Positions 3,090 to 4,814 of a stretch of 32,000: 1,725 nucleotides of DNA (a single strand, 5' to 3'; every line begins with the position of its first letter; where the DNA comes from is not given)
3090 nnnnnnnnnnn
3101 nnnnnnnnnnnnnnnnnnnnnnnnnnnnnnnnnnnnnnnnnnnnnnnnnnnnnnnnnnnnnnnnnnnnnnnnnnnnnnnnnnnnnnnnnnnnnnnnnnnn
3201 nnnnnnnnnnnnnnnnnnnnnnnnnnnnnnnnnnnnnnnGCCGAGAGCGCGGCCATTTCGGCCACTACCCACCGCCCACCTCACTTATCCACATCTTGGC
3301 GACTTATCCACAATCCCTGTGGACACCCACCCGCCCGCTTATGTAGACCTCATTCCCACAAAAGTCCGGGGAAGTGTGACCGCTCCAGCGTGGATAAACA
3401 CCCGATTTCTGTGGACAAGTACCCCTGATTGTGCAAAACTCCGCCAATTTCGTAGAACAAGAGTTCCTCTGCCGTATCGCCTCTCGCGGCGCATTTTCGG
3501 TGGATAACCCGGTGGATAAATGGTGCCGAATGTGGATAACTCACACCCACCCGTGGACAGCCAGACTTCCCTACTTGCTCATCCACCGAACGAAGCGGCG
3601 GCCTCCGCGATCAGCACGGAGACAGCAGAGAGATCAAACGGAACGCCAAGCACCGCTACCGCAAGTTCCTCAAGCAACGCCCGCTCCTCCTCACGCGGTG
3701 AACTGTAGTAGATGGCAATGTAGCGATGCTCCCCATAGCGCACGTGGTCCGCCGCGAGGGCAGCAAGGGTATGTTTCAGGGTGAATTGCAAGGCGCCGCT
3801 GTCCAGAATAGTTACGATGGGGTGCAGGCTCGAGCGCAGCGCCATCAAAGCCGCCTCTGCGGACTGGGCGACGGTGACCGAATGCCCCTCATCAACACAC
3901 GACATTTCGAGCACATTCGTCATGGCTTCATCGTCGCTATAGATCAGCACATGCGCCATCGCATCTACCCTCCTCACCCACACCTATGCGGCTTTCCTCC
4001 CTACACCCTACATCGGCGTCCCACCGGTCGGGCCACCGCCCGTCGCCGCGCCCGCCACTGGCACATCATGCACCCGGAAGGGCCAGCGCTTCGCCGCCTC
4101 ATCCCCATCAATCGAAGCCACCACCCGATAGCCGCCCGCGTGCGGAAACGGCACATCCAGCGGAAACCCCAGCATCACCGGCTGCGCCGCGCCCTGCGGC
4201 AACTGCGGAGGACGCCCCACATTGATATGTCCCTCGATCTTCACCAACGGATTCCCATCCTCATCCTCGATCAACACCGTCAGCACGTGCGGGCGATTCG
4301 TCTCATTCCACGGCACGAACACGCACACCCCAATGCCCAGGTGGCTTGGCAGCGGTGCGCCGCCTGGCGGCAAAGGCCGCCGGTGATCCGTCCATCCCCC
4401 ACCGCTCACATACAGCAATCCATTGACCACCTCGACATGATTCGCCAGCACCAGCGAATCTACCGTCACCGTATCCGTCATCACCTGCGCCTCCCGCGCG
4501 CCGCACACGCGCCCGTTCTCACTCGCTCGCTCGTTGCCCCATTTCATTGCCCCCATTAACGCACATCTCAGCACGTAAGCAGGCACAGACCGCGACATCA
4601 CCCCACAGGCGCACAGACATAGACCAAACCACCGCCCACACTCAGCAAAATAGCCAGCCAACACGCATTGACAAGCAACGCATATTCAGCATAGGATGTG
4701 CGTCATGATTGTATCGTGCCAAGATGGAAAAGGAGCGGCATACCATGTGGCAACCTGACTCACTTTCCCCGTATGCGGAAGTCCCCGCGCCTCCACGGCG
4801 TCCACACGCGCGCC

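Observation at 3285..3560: DnaA-box cluster 1: three perfect and six near-perfect boxes in 276 bp, no dnaA nearby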

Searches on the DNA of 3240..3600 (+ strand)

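Call 67: search_dna_similar(query=window:3240-3600:+, collection=plasmids, mode=distant, max_rows=10)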
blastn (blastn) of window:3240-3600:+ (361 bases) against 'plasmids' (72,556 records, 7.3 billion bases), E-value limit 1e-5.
No match.

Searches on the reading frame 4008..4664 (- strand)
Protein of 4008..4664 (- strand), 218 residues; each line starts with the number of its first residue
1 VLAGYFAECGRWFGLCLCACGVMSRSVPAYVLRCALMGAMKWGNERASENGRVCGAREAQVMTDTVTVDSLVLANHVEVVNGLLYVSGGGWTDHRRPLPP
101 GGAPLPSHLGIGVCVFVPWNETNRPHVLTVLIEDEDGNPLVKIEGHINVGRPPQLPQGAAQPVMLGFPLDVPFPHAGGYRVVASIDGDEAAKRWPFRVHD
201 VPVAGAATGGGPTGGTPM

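Call 7: search_protein_families(library=pfam, proteins=[window:4008-4664:-], max_evalue=0.01)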
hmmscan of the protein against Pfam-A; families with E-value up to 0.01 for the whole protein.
window:4008-4664:- (218 aa): 1 family
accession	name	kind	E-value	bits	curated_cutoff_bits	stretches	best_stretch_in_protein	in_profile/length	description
PF22091.2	DUF6941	-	2.6e-15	57.3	27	1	71-198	3-124/125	Family of unknown function (DUF6941)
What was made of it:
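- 4008..4547 (-): Cargo gene of family DUF6941 (179 aa). Pfam PF22091, E 2.6e-15 (call 7).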
